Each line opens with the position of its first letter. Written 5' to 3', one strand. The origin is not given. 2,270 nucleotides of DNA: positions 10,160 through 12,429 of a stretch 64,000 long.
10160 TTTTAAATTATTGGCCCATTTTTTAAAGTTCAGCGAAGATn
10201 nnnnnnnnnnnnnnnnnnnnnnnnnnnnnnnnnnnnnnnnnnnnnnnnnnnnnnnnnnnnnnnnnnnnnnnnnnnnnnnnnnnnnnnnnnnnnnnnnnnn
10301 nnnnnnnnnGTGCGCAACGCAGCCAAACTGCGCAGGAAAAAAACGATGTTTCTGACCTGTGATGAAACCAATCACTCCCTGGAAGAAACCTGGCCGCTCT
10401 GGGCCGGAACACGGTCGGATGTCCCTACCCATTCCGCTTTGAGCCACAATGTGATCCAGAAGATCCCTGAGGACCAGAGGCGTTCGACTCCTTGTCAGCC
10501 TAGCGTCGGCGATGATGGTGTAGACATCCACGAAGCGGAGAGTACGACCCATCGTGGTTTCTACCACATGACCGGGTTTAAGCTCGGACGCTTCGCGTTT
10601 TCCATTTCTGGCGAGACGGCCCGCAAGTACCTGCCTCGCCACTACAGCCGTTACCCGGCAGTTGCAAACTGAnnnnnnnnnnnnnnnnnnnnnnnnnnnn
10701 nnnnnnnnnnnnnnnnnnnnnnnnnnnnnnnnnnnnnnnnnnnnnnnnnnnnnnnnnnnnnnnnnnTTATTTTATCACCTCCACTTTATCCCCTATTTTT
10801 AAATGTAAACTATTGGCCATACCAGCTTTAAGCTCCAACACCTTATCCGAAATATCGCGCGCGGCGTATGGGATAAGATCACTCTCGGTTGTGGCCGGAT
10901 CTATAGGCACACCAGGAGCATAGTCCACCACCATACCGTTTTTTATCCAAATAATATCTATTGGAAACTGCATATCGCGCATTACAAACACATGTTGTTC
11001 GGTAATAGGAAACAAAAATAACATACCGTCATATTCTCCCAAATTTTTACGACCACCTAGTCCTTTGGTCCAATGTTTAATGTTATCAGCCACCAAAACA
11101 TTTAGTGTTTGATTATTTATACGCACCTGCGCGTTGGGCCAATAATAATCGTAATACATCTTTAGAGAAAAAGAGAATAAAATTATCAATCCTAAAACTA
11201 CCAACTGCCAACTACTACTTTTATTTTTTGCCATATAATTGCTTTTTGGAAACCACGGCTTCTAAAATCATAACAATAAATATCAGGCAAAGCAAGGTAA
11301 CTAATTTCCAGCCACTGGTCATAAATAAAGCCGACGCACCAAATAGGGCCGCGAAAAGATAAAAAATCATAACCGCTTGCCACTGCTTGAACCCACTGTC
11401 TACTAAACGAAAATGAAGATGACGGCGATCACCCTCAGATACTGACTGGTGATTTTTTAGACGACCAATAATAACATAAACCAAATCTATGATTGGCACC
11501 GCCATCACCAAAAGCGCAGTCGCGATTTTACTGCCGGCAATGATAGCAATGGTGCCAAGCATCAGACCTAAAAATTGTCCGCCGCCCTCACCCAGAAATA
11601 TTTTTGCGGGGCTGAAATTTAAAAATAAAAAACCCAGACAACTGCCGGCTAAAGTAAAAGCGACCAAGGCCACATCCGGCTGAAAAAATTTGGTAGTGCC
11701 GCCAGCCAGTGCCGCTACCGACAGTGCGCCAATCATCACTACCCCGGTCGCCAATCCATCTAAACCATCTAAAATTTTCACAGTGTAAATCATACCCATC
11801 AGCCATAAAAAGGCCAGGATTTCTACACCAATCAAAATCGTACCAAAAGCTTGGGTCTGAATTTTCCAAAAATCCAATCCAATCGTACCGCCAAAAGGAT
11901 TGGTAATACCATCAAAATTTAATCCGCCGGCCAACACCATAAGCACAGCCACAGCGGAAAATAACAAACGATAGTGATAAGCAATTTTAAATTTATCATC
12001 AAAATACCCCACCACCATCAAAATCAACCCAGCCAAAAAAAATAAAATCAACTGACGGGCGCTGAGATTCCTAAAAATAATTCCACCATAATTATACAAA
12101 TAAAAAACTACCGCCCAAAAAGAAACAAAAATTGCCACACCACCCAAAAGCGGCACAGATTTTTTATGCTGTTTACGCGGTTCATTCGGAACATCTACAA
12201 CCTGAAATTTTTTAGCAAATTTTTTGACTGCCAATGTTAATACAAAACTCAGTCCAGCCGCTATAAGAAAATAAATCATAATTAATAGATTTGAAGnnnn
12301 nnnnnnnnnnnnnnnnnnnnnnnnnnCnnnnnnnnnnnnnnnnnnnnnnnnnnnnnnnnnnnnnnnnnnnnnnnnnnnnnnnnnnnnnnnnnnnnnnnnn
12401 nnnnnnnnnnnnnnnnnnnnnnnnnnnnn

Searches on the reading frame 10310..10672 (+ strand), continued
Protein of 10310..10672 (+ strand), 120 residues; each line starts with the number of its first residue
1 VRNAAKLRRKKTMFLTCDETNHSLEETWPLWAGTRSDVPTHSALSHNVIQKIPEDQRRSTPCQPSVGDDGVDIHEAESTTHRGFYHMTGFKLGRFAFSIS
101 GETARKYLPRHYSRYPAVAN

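Call 60: fold_search(model_id=the predicted structure, library=viral)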
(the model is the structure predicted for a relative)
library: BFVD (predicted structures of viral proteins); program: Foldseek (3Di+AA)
matches with E <= 10: 349; with E <= 0.001: 0
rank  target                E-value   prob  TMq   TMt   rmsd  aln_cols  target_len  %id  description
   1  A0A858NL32            2.8e-01  0.15  0.27  0.26  10.7       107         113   15  (no name in the UniProt tables at hand)
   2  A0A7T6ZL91            3.0e-01  0.20  0.24  0.29   7.6        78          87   14  (no name in the UniProt tables at hand)
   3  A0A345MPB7            3.5e-01  0.20  0.29  0.31   6.7        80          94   16  (no name in the UniProt tables at hand)
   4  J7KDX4                4.4e-01  0.08  0.20  0.18  11.2       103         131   14  Uncharacterized protein [Erwinia phage phiEaH2]
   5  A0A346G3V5            5.0e-01  0.13  0.27  0.10   8.9        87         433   13  (no name in the UniProt tables at hand)
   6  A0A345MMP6            5.2e-01  0.04  0.17  0.12  15.8       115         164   12  (no name in the UniProt tables at hand)
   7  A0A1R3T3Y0            5.6e-01  0.33  0.38  0.06   7.3       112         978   12  Protein LORF5 [Spheniscid alphaherpesvirus 1]
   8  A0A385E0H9            9.3e-01  0.04  0.18  0.13  13.3        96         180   14  Uncharacterized protein [Gordonia phage Schmidt]
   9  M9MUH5                1.0e+00  0.07  0.20  0.28  11.7        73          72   10  (no name in the UniProt tables at hand)
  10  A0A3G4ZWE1            1.0e+00  0.04  0.19  0.11  18.1       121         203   12  Uncharacterized protein [Faunusvirus sp.]
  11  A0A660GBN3            1.1e+00  0.08  0.25  0.32  13.3        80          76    5  (no name in the UniProt tables at hand)
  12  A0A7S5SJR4            1.2e+00  0.10  0.23  0.17   4.8        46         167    9  (no name in the UniProt tables at hand)
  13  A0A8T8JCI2            1.2e+00  0.09  0.26  0.30  11.3        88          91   14  (no name in the UniProt tables at hand)
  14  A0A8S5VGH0            1.3e+00  0.11  0.27  0.15  11.2        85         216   14  Uncharacterized protein (Fragment) [Siphoviridae sp. ctjbm8]
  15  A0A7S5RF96            1.3e+00  0.08  0.23  0.27  12.3        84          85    7  (no name in the UniProt tables at hand)
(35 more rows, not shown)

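Call 61: fold_search(model_id=the predicted structure, library=pdb)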
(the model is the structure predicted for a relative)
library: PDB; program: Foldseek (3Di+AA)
matches with E <= 10: 209; with E <= 0.001: 0
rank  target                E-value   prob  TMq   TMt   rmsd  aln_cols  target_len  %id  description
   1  3rp1_B                8.0e-01  0.08  0.22  0.23   9.3        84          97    7  Crystal structure of Human LAIR-1 in C2 space group (released 2011-06-15)
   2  9y9z_20               1.2e+00  0.05  0.20  0.11  13.3       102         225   12  Cryo-EM structure of conoid fiber from Toxoplasma gondii (24-nm repeat) (released 2025-12-03)
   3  7ewi_A                1.3e+00  0.03  0.17  0.16   9.9       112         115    8  Toxin protein from Staphylococcus aureus (released 2022-02-16)
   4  7a4t_A                1.6e+00  0.04  0.22  0.21   7.9       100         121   12  Crystal structure of the GCN coiled-coil in complex with nanobody Nb39 (released 2021-05-05)
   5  2qr1_C                2.6e+00  0.06  0.21  0.20   9.6        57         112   16  Crystal structure of the adenylate sensor from AMP-activated protein kinase in complex with ADP (released 2007-10-23)
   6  9ml1_H                2.6e+00  0.03  0.23  0.21  12.7       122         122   11  D24.1M01 Fab bound to HPV16 L1 pentamer (released 2025-08-20)
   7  9ffl_F                2.8e+00  0.04  0.23  0.22   7.2        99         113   13  Cryo-EM structure of the alpha1beta3 GABA(A) receptor in complex with GABA and Mb25 in the short-lived symmetric bound (released 2025-06-04)
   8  8e6j_E                2.8e+00  0.03  0.22  0.20  11.7       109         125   12  3H03 Fab in complex with influenza virus neuraminidase from A/Brevig Mission/1/1918 (H1N1) (released 2023-08-09)
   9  6psn_A                3.1e+00  0.06  0.26  0.07   8.4       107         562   12  Anthrax toxin protective antigen channels bound to lethal factor (released 2020-03-04)
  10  9gst_H                3.1e+00  0.04  0.25  0.23  11.3       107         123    8  LN02-ML85 Fab in complex with crosslinked DS-SOSIP HIV-1 Env trimer (released 2025-09-24)
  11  9kvd_E                3.1e+00  0.02  0.21  0.20  10.4       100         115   13  Cryo-EM structure of SARS-CoV-2 prototype spike protein in complex with triple-nAb 3G5, 4H5 and 4C11 (released 2025-08-20)
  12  7pbd_F                3.3e+00  0.03  0.24  0.23  10.0       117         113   12  a1b3 GABA-A receptor + GABA (released 2022-02-09)
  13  2n80_MODEL_1_B        3.3e+00  0.03  0.22  0.17   9.3       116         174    9  p75NTR DD:RhoGDI (released 2015-12-23)
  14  2qkp_D                3.3e+00  0.02  0.20  0.18  10.8       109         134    9  Crystal structure of C-terminal domain of SMU_1151c from Streptococcus mutans (released 2007-07-24)
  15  8jj5_B                3.5e+00  0.05  0.23  0.18   9.0        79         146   10  Porcine uroplakin complex (released 2023-06-14)
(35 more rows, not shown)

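Call 67: find_related_loci(query=A8, collection=genome_contigs, flank=3000)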
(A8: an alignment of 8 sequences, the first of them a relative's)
Query A8 (120 aa) in genome_contigs; peptide patterns used: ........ (x = any residue, [..] = any of these).
68 stretches matched a pattern; 1 encode a relative of the query (tblastn E <= 1e-3); 1 distinct loci.
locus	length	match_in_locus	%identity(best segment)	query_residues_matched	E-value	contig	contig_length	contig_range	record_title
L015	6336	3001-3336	75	8-120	3e-55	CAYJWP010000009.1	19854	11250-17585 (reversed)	MAG TPA_asm: uncultured Candidatus Saccharibacteria bacterium isolate ERP125453_co1_507 genome assembly, contig: NODE_26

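Call 70: find_related_loci(query=A8, collection=viral_contigs, flank=4000)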
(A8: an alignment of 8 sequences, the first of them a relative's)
Query A8 (120 aa) in viral_contigs; peptide patterns used: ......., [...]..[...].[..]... (x = any residue, [..] = any of these).
157 stretches matched a pattern, but none encodes a relative of the query by tblastn (E <= 1e-3).

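Call 71: find_related_loci(query=A3, collection=viral_contigs, flank=4000)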
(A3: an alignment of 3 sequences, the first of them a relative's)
Query A3 (108 aa) in viral_contigs; peptide patterns used: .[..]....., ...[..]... (x = any residue, [..] = any of these).
78 stretches matched a pattern, but none encodes a relative of the query by tblastn (E <= 1e-3).

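Call 72: find_related_loci(query=A8, collection=metagenome_contigs, flank=4000)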
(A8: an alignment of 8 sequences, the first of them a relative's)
Query A8 (120 aa) in metagenome_contigs; peptide patterns used: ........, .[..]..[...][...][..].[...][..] (x = any residue, [..] = any of these).
328 stretches matched a pattern; 9 encode a relative of the query (tblastn E <= 1e-3); 9 distinct loci.
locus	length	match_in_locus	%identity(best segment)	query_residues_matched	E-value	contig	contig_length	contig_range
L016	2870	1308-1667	100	1-120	2e-82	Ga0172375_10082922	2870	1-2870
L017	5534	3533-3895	78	1-120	3e-61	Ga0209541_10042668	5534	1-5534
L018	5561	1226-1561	81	8-120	3e-61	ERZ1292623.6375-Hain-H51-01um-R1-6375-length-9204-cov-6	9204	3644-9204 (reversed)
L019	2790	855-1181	76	10-119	9e-57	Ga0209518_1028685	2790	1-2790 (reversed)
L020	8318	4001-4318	73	8-114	8e-51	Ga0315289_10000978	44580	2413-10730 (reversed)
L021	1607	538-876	69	4-117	3e-50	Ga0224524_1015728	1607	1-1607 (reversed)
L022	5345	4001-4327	63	11-120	7e-44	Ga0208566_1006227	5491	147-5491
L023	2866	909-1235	63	11-120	7e-44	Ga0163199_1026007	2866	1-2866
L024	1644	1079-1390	60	10-114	4e-38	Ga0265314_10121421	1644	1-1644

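Call 82: search_protein_families(library=pfam, proteins=[P0001, P0114, P0123, P0132, P0054, P0146, P0139, P0056, P0020, P0034], max_evalue=10)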
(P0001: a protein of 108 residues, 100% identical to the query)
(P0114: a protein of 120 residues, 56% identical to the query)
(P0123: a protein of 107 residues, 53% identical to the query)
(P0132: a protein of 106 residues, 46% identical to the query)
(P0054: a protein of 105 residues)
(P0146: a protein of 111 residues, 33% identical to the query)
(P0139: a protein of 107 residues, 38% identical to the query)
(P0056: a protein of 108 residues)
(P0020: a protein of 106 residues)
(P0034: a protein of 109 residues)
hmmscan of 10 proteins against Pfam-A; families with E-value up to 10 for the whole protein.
P0001 (108 aa): 0 families

P0114 (120 aa): 0 families

P0123 (107 aa): 0 families

P0132 (106 aa): 0 families

P0054 (105 aa): 0 families

P0146 (111 aa): 1 family
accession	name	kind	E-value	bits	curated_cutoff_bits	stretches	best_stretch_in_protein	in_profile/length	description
PF13613.12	HTH_Tnp_4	-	0.18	11.9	27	1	83-104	28-49/53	Helix-turn-helix of DDE superfamily endonuclease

P0139 (107 aa): 0 families

P0056 (108 aa): 0 families

P0020 (106 aa): 0 families

P0034 (109 aa): 0 families

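Call 88: search_protein_families(library=pfam, proteins=[P0015, P0062, P0071, P0105, P0025, P0037, P0063, P0055, P0027, P0022], max_evalue=0.01)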
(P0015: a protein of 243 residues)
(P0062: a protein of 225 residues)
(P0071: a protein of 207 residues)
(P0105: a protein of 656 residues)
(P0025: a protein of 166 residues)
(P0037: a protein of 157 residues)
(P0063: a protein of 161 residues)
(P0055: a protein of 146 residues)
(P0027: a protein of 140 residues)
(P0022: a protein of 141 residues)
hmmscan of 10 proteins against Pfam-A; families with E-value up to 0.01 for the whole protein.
P0015 (243 aa): 0 families

P0062 (225 aa): 0 families

P0071 (207 aa): 0 families

P0105 (656 aa): 5 families
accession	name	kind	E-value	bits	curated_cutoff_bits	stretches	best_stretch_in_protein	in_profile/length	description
PF15226.11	HPIP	-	7e-05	23.7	22.1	0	254-276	76-98/133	HCF-1 beta-propeller-interacting protein family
PF15839.10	TEX29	-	0.00039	21.3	27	0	173-190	9-26/76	Testis-expressed sequence 29 protein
PF20021.4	VMAP-M18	-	0.0033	18.1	27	0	216-256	43-83/109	vWA-MoxR associated protein middle region (VMAP-M) 18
PF06443.16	SEF14_adhesin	-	0.0041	17.4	22.8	0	173-217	90-134/165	SEF14-like adhesin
PF12434.13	Malate_DH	-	0.0071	16.6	21.5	0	565-573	8-16/32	Malate dehydrogenase enzyme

P0025 (166 aa): 0 families

P0037 (157 aa): 0 families

P0063 (161 aa): 0 families

P0055 (146 aa): 0 families

P0027 (140 aa): 0 families

P0022 (141 aa): 0 families

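Call 98: find_encoding_contigs(protein=P0146, flank=4000, max_places=1)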
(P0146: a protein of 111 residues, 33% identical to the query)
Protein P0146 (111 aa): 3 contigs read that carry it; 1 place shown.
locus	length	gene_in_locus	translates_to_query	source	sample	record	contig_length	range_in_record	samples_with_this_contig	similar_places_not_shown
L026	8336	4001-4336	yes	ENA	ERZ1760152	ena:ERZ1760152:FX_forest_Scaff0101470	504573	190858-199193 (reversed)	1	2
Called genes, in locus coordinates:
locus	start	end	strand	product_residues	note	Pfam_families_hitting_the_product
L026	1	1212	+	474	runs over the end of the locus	PF00772:DnaB, PF03796:DnaB_C, PF13481:AAA_25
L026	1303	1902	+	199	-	PF21176:RecR_HhH, PF01751:Toprim (weak), PF13662:Toprim_4, PF21175:RecR_C (weak)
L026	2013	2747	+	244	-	-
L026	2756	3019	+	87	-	-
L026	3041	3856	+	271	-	-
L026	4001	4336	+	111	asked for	-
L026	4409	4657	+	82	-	-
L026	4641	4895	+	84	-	-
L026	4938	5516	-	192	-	-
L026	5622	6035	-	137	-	PF00829:Ribosomal_L21p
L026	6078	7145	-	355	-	PF02646:RmuC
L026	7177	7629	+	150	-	PF09424:YqeY, PF02637:GatB_Yqey (weak)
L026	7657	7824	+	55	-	-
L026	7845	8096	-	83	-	PF01035:DNA_binding_1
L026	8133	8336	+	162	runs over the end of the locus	-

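Call 99: find_encoding_contigs(protein=P0139, flank=4000, max_places=1)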
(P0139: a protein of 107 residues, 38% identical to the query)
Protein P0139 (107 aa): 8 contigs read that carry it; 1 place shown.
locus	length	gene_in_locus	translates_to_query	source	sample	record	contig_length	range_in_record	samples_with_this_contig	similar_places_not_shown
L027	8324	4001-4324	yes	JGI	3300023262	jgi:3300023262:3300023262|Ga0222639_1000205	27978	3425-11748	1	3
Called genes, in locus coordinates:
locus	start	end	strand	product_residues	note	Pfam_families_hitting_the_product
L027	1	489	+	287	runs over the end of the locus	PF13672:PP2C_2 (faint)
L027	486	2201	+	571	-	PF00069:Pkinase (faint)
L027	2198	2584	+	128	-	PF03061:4HBT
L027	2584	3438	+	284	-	PF00293:NUDIX, PF19368:WHD_AraR, PF21906:WHD_NrtR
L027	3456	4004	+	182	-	PF01467:CTP_transf_like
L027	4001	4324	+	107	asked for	-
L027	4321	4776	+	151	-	-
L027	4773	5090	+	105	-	-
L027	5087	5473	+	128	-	PF01981:PTH2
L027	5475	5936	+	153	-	PF06689:zf-C4_ClpX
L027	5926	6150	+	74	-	-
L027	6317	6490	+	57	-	-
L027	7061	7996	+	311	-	PF18780:HNH_repeat (weak)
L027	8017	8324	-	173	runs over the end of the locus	-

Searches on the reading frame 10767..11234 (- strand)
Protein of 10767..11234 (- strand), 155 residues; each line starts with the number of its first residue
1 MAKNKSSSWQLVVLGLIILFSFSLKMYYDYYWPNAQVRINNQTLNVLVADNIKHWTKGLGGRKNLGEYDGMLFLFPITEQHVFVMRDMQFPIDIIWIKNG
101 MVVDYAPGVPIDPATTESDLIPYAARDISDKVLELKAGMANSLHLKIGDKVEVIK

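Call 10: search_protein_families(library=pfam, proteins=[window:10767-11234:-], max_evalue=0.1)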
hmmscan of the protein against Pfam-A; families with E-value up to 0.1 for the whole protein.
window:10767-11234:- (155 aa): 1 family
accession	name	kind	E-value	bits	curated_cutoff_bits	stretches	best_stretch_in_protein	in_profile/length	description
PF02643.20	DUF192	-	3.7e-22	78.7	27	1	45-153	2-96/96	Uncharacterized ACR, COG1430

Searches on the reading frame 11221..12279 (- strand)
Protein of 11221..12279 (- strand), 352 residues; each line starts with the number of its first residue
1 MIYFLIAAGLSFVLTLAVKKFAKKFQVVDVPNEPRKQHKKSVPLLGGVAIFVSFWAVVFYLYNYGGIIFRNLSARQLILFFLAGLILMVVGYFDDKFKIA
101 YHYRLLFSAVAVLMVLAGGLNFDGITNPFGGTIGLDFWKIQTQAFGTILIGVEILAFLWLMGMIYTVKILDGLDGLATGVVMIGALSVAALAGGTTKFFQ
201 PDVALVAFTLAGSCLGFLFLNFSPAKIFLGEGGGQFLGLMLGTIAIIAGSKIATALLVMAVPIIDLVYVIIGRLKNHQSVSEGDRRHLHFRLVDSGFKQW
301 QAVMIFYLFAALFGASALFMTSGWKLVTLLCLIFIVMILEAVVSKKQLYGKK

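Call 10: search_protein_families(library=pfam, proteins=[window:11221-12279:-], max_evalue=0.1)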
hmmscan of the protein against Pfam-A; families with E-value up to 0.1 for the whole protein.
window:11221-12279:- (352 aa): 1 family
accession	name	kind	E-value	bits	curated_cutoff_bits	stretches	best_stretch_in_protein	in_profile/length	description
PF00953.26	Glycos_transf_4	-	1.1e-23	84.4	27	1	78-248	2-159/160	Glycosyl transferase family 4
